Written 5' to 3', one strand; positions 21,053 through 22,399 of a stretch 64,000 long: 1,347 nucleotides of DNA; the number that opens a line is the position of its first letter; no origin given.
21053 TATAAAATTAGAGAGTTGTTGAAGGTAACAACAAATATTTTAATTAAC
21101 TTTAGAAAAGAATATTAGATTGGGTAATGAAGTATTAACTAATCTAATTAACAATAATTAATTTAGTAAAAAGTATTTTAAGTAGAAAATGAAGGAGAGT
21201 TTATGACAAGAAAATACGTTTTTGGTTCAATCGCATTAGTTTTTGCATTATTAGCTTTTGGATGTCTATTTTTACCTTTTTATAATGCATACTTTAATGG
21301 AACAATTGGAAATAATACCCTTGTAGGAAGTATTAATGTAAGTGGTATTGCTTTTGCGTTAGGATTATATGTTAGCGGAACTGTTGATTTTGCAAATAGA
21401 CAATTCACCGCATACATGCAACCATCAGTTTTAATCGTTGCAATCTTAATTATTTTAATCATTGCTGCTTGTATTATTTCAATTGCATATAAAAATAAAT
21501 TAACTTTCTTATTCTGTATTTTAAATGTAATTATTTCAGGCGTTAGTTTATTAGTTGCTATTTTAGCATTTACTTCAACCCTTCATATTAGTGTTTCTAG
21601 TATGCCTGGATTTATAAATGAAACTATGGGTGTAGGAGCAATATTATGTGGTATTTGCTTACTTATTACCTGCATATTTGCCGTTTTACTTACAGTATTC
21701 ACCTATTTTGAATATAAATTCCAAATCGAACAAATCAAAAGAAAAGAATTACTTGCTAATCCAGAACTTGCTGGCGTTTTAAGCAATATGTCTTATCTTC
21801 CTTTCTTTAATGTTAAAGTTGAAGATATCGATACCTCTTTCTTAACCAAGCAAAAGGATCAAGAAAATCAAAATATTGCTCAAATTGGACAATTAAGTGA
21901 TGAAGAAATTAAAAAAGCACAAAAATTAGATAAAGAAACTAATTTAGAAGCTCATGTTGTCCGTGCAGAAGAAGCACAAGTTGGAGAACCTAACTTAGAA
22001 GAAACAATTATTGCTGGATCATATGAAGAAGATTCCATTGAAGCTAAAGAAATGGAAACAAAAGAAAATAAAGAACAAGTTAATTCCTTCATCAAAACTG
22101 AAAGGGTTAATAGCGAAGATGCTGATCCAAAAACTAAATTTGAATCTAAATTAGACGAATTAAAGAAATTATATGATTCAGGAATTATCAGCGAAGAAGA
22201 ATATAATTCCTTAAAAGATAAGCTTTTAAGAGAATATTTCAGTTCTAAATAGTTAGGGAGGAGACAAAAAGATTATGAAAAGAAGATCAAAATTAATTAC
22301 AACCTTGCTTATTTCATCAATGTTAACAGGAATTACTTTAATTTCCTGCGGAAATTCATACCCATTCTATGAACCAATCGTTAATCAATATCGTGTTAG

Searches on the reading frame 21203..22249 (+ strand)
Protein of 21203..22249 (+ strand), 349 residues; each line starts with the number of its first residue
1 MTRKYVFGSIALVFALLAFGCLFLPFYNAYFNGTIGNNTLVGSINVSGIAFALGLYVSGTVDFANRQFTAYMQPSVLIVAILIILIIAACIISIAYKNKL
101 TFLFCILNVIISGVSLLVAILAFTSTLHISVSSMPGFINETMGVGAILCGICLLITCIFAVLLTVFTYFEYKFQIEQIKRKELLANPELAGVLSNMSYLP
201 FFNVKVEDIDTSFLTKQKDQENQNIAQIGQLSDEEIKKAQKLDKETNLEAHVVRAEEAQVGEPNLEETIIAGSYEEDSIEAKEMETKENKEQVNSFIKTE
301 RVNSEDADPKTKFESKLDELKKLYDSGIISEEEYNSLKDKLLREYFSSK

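Call 67: search_protein_families(library=pfam, proteins=[window:21203-22249:+], max_evalue=0.01)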
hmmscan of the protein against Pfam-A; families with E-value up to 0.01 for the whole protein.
window:21203-22249:+ (349 aa): 3 families
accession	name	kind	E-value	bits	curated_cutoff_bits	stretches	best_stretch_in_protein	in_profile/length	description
PF09851.14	SHOCT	-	1.9e-09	37.4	27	1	316-342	2-28/28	Short C-terminal domain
PF05120.17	GvpG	-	0.00052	20.6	30.6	1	311-344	31-64/67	Gas vesicle protein G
PF20612.3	SHOCT_2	-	0.0013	19.3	24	1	320-345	19-44/53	SHOCT domain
